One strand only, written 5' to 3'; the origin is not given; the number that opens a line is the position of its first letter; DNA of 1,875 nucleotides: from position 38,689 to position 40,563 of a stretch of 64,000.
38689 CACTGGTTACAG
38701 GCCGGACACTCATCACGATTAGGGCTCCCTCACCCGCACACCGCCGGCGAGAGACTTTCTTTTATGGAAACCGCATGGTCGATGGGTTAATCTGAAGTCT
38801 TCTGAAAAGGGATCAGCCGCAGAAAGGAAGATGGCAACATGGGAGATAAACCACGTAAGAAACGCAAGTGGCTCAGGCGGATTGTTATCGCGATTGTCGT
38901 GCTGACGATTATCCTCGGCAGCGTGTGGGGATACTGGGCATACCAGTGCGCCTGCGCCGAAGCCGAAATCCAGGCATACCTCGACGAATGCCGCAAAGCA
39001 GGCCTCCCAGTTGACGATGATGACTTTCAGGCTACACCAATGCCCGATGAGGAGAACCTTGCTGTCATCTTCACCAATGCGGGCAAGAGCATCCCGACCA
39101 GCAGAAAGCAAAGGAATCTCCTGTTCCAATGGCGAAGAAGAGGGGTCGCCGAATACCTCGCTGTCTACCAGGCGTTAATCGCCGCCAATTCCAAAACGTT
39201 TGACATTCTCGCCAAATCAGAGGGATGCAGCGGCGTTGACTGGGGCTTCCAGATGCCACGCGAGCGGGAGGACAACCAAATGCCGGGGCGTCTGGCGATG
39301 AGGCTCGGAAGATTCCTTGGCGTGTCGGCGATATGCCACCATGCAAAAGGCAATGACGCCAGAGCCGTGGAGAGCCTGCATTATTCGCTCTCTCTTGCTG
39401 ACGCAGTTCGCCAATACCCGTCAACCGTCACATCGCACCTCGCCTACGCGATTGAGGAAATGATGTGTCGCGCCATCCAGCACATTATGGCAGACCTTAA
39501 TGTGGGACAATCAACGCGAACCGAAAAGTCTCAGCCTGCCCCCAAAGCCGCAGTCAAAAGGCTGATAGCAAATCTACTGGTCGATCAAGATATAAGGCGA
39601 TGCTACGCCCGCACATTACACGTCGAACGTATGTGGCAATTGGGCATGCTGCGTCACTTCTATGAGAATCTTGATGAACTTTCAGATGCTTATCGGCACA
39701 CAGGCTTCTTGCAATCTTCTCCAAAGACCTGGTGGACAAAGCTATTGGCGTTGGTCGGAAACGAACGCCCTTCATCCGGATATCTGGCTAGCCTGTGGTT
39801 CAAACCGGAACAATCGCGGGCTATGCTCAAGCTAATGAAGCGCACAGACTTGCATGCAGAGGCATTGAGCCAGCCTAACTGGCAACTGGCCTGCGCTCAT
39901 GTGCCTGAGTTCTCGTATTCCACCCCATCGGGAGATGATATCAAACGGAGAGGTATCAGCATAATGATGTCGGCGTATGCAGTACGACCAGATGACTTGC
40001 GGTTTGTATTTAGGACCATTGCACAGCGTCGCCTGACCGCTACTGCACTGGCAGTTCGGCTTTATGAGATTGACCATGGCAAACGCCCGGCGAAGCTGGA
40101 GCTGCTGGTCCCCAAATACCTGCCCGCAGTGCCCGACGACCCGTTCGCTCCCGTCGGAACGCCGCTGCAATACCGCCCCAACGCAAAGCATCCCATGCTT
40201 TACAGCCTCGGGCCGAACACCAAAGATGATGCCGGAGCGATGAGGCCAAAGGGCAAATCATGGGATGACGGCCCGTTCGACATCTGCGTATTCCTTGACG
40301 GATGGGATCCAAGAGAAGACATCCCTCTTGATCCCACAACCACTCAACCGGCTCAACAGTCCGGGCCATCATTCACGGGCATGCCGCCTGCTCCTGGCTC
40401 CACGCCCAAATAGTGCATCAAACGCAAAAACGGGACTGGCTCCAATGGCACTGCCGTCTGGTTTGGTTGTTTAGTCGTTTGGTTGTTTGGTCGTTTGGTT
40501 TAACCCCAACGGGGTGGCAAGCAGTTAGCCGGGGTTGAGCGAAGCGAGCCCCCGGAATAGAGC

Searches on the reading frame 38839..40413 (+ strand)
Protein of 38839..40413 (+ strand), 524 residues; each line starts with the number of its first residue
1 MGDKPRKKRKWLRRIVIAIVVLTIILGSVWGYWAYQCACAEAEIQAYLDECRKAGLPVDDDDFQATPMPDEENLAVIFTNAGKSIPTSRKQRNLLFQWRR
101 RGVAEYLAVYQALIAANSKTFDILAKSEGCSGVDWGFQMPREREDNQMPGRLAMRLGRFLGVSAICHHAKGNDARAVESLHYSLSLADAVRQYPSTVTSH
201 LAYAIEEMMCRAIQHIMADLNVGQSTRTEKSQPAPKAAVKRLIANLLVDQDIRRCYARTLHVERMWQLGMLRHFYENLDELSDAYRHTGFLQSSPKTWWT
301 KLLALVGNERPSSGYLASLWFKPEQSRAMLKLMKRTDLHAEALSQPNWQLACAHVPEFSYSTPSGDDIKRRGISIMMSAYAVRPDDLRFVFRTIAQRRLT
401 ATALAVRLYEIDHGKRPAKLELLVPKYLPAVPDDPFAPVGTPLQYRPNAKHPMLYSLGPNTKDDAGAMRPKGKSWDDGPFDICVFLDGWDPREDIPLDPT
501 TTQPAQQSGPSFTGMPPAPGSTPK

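Call 10: search_protein_families(library=pfam, proteins=[window:38839-40413:+], max_evalue=0.1)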
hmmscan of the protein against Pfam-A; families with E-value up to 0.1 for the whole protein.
window:38839-40413:+ (524 aa): 0 families

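Call 11: search_protein_families(library=ncbifam, proteins=[window:38839-40413:+], max_evalue=1)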
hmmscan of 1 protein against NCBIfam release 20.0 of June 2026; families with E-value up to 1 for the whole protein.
window:38839-40413:+ (524 aa): 0 families

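Call 12: search_solved_structures(query=window:38839-40413:+, max_evalue=1)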
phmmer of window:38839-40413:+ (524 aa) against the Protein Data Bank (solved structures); distinct sequences matched with E-value up to 1: 0.

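Call 13: find_homologous_proteins(query=window:38839-40413:+, max_evalue=0.001)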
Query window:38839-40413:+ (524 aa): 13 proteins with E <= 0.001 among 8000 candidates.
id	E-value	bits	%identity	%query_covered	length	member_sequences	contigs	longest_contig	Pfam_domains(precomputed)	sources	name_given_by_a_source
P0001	0.0e+0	1225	100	100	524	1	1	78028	-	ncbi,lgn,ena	-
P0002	1.2e-52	197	33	92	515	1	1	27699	-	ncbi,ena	-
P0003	3.9e-52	196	31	94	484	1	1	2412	-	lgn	-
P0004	8.4e-52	195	31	93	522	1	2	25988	-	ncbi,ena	-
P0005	2.8e-38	150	29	91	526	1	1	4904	-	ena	-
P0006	4.6e-36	143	29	91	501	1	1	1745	-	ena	-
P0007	7.8e-35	139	26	96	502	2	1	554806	-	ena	-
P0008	1.3e-33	135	28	90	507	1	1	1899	-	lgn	-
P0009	1.7e-28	118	28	91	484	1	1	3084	-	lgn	-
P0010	5.0e-27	113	27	88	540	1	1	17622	-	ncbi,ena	-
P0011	8.6e-23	99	24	89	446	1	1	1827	-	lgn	-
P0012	1.5e-16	78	24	87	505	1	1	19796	-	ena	-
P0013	2.2e-9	55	48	12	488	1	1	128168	-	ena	-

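Call 15: find_encoding_contigs(protein=P0001, flank=10000, max_places=4)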
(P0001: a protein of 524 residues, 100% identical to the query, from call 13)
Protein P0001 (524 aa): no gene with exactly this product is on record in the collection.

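Call 16: find_encoding_contigs(protein=P0002, flank=8000, max_places=3)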
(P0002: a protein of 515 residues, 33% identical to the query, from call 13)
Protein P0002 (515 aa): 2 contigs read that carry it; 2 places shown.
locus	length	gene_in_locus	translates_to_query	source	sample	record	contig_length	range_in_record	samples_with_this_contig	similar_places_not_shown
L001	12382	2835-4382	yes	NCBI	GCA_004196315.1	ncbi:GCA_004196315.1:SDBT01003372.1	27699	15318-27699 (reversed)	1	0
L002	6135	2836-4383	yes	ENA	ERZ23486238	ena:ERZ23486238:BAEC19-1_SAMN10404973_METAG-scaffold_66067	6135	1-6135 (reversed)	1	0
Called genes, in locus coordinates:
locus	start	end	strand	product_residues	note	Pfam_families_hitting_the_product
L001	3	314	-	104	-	?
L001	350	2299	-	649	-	PF00142:Fer4_NifH (weak), PF01656:CbiA, PF06564:CBP_BcsQ (weak), PF09140:MipZ, PF10609:ParA, PF13614:AAA_31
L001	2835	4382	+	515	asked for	-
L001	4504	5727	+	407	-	PF01075:Glyco_transf_9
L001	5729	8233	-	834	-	PF06165:GH94_b-supersand, PF17167:Glyco_hydro_94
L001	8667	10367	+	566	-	PF02776:TPP_enzyme_N, PF00205:TPP_enzyme_M, PF02775:TPP_enzyme_C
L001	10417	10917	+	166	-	PF01842:ACT, PF22629:ACT_AHAS_ss, PF13710:ACT_5, PF10369:ALS_ss_C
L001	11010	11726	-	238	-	-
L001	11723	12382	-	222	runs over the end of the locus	PF11611:DUF4352 (faint)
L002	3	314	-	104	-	?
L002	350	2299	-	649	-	PF00142:Fer4_NifH (weak), PF01656:CbiA, PF06564:CBP_BcsQ (weak), PF09140:MipZ, PF10609:ParA, PF13614:AAA_31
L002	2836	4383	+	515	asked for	-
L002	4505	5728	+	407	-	PF01075:Glyco_transf_9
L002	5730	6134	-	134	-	?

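Call 17: find_encoding_contigs(protein=P0004, flank=8000, max_places=3)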
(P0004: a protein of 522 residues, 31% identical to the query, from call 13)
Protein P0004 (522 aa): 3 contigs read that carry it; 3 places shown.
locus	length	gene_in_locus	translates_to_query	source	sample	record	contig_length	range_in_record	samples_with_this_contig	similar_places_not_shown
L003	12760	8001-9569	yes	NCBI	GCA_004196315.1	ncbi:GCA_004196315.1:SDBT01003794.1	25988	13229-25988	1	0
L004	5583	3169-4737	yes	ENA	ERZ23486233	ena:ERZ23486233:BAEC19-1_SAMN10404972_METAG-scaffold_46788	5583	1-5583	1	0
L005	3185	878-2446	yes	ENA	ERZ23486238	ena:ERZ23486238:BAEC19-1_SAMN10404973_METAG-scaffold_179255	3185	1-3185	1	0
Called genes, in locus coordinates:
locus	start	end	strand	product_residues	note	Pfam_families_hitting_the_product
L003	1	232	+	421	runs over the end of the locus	PF00248:Aldo_ket_red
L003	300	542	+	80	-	PF02416:TatA_B_E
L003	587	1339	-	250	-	PF00902:TatC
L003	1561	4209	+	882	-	PF01571:GCV_T, PF08669:GCV_T_C (faint), PF00464:SHMT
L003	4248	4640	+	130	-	PF01597:GCV_H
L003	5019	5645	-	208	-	-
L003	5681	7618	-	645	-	PF00142:Fer4_NifH (weak), PF01656:CbiA, PF06564:CBP_BcsQ (weak), PF09140:MipZ, PF10609:ParA, PF13614:AAA_31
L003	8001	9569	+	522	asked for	-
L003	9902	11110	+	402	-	PF01075:Glyco_transf_9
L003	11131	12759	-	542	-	?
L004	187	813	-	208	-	-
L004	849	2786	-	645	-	PF00142:Fer4_NifH (weak), PF01656:CbiA, PF06564:CBP_BcsQ (weak), PF09140:MipZ, PF10609:ParA, PF13614:AAA_31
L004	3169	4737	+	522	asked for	-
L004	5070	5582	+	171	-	?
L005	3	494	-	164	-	?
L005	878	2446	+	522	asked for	-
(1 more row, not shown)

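Call 26: find_encoding_contigs(protein=P0007, flank=8000, max_places=2)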
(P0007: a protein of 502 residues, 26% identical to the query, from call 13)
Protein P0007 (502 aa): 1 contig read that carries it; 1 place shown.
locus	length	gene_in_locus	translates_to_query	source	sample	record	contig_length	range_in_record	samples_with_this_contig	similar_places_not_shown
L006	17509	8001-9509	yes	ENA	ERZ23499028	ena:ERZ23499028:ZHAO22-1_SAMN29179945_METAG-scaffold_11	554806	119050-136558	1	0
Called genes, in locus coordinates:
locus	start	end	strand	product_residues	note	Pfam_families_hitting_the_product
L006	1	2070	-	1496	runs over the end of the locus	PF00515:TPR_1 (faint), PF07719:TPR_2 (faint), PF13176:TPR_7 (faint), PF13181:TPR_8 (faint), PF13414:TPR_11 (faint), PF13424:TPR_12 (faint), PF13428:TPR_14 (faint), PF14559:TPR_19, +6 more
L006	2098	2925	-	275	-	-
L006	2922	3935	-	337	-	PF09721:Exosortase_EpsH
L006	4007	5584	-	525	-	PF02563:Poly_export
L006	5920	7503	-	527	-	-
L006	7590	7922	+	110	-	PF01329:Pterin_4a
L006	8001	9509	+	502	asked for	-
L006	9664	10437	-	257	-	PF06500:FrsA-like (weak), PF01738:DLH, PF02129:Peptidase_S15, PF12146:Hydrolase_4, PF00561:Abhydrolase_1, PF12697:Abhydrolase_6, PF00326:Peptidase_S9, PF07859:Abhydrolase_3 (weak), +2 more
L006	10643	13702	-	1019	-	PF17132:Glyco_hydro_106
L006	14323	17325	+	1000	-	PF08471:Ribonuc_red_2_N, PF02867:Ribonuc_red_lgC, PF12637:TSCPD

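Call 27: find_encoding_contigs(protein=P0010, flank=8000, max_places=2)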
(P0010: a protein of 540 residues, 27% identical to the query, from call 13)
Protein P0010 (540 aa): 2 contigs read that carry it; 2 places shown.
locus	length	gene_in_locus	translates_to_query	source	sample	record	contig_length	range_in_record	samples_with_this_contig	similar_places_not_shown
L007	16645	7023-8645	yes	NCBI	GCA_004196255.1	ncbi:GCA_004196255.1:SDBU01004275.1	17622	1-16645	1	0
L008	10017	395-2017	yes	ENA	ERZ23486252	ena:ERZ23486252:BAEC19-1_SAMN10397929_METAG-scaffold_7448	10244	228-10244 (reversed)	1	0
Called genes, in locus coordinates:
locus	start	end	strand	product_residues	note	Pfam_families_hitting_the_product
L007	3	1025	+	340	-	?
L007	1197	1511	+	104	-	PF01910:Thiamine_BP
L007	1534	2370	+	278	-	PF04909:Amidohydro_2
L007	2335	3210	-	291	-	PF00950:ABC-3, PF01032:FecCD (weak)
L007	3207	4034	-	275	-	PF00005:ABC_tran, PF13304:AAA_21 (faint)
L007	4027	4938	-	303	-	PF01297:ZnuA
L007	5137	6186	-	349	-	PF07885:Ion_trans_2 (weak), PF02254:TrkA_N, PF02080:TrkA_C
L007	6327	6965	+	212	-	PF00551:Formyl_trans_N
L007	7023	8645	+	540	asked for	-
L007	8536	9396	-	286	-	-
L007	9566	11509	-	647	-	PF00456:Transketolase_N, PF13292:DXP_synthase_N (faint), PF00676:E1_dh (weak), PF02779:Transket_pyr, PF02780:Transketolase_C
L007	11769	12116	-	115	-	-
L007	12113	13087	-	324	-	PF21294:Polysacc_lyase_14 (weak)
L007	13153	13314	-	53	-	-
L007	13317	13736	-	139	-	-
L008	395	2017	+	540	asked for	-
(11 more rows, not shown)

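Call 29: search_protein_representatives(protein=window:38839-40413:+)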
Query: 524 residues. Proteins with E-value up to 0.001 (for the whole library): 13495; up to 1e-10: 1999; up to 1e-30: 298. The best 150 are listed.
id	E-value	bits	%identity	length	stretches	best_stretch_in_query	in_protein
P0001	0.0e+00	1225.2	100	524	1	1-524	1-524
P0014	2.1e-64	234.4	38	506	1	2-504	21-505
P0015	1.6e-55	205.1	35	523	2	5-269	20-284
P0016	3.8e-53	197.3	35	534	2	313-501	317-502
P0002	3.9e-53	197.3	37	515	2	7-274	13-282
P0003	1.2e-52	195.6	34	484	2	289-510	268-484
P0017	8.9e-52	192.7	38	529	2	387-504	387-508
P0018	9.1e-52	192.7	38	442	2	330-492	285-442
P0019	9.8e-50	186.0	35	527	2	2-264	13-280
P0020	1.9e-49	185.1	33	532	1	4-514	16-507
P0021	6.4e-49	183.3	32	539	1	10-507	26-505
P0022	7.6e-49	183.1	37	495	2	9-267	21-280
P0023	9.9e-49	182.7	35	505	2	320-510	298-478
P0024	1.0e-48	182.6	33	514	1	10-496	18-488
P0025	5.4e-48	180.3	32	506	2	321-493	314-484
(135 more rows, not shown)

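Call 35: predict_structure(alignment_id=A1)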
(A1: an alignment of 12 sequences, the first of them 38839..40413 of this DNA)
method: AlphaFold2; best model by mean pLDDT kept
length: 524 residues; sequences in the alignment: 12
mean_pLDDT: 78.9   pTM: 0.79
mean pLDDT of the five models: 78.9, 77.5, 77.0, 75.7, 75.3
residues with pLDDT >= 90: 227; 70-90: 153; 50-70: 74; < 50: 70
segments of 3 or more residues with pLDDT < 50: 141-146, 284-296, 303-310, 361-365, 472-477, 498-524
pLDDT, mean of each block of 10 residues (from residue 1): 57 89 88 87 94 91 85 92 83 76 83 91 92 75 50 90 94 96 95 86 92 93 69 94 96 92 85 68 47 47 47 61 83 90 93 76 51 53 74 95 98 97 98 96 95 90 75 52 89 59 35 33 31
secondary structure, 60 per line:
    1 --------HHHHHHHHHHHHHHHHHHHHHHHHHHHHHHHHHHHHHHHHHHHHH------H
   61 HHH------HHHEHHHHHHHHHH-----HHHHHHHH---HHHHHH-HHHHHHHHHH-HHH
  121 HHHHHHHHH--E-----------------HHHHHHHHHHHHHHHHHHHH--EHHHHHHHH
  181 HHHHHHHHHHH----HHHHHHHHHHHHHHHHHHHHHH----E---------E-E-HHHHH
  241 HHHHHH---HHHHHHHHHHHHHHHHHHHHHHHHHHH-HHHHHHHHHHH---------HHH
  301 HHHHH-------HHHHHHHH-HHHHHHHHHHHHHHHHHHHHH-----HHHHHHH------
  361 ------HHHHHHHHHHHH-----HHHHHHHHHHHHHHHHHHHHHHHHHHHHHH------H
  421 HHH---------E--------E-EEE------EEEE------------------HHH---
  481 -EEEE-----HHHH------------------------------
elements in order: H9-53 H60-63 H74-83 H89-96 H100-105 H107-116 H118-129 H150-169 H173-191 H196-217 H236-246 H250-276 H278-288 H298-305 H313-320 H322-342 H348-354 H367-378 H384-413 H420-423 E444-446 E453-456 E482-485 H491-494

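Call 38: list_cluster_members(proteins=[P0001, P0160, P0014])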
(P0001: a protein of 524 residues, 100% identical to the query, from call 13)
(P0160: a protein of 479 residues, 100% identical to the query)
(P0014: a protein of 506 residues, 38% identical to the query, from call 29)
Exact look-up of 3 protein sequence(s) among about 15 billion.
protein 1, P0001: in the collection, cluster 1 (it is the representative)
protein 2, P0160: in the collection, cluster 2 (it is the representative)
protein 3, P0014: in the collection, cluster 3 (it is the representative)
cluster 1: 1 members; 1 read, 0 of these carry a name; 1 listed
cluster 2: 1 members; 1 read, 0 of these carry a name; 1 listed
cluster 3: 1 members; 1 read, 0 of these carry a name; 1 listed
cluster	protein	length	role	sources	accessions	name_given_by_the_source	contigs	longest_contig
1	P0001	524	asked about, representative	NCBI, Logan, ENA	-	-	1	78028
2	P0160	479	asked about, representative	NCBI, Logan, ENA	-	-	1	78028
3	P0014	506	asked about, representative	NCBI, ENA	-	-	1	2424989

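Call 40: find_encoding_contigs(protein=P0014, flank=10000, max_places=2)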
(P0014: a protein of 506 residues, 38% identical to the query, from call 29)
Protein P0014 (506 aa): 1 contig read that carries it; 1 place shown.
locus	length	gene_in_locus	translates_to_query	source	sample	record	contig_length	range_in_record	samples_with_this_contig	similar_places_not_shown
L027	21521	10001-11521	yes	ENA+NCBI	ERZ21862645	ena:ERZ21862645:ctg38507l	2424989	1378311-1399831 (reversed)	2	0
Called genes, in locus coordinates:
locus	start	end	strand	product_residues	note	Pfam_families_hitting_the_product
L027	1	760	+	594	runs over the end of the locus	PF13145:Rotamase_2, PF13616:Rotamase_3, PF00639:Rotamase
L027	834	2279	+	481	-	PF00206:Lyase_1, PF10397:ADSL_C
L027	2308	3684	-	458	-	PF10396:TrmE_N, PF12631:MnmE_helical, PF01926:MMR_HSR1, PF02421:FeoB_N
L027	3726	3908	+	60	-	-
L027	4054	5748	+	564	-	PF00682:HMGL-like, PF22615:IPMS_D2, PF08502:LeuA_dimer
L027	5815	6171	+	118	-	PF01740:STAS, PF13466:STAS_2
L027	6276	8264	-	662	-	-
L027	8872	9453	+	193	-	PF00156:Pribosyltran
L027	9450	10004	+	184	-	PF03703:bPH_2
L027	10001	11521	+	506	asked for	-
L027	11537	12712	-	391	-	PF00850:Hist_deacetyl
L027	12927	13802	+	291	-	PF14237:GYF_2, PF06161:DUF975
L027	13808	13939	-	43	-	-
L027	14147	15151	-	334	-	PF03255:ACCA, PF01039:Carboxyl_trans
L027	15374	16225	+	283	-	PF03807:F420_oxidored, PF02153:PDH_N, PF20463:PDH_C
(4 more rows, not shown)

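Call 52: search_solved_structures(query=A4, max_evalue=1, show_alignments=2)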
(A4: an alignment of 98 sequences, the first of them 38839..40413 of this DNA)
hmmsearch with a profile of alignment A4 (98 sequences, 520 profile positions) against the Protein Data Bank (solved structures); distinct sequences matched with E-value up to 1: 1.
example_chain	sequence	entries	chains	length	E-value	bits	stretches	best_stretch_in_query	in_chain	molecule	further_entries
5lp0_A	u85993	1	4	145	0.18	13.7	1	192-276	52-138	Epsin 1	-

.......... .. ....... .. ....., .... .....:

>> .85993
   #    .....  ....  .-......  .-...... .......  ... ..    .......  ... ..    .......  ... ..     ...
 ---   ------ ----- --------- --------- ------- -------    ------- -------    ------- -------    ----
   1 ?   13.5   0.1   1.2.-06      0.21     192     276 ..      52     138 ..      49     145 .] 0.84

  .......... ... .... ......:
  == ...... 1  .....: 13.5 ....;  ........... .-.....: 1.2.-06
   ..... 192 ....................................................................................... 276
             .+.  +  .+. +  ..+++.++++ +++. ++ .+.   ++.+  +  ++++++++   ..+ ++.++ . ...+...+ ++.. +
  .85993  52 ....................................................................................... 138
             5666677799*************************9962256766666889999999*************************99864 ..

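Call 54: search_protein_families(library=pfam, alignment_id=A1, max_evalue=10)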
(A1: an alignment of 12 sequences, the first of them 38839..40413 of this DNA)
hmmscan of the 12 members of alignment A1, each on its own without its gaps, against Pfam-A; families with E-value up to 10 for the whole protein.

A. member 1, window:38839-40413:+ (524 aa): 0 families

B. families by the number of members that match (of 12 scanned): 13 families
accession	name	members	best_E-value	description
PF13424.12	TPR_12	2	0.089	Tetratricopeptide repeat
PF14812.11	PBP1_TM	1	0.022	Transmembrane domain of transglycosylase PBP1 at N-terminal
PF17863.7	AAA_lid_2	1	0.035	AAA lid domain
PF13567.11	DUF4131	1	0.063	Domain of unknown function (DUF4131)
PF07719.23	TPR_2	1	0.066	Tetratricopeptide repeat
PF18645.6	DUF5631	1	0.09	Family of unknown function (DUF5631)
PF13181.12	TPR_8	1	0.094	Tetratricopeptide repeat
PF13302.13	Acetyltransf_3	1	0.095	Acetyltransferase (GNAT) domain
PF02097.20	Filo_VP35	1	0.11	Filoviridae VP35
PF05959.16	DUF884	1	0.15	Nucleopolyhedrovirus protein of unknown function (DUF884)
PF20616.4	Caps_syn_GfcC_N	1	0.17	Capsule biosynthesis GfcC, N-terminal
PF14155.11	DUF4307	1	0.23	Domain of unknown function (DUF4307)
PF13374.12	TPR_10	1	6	Tetratricopeptide repeat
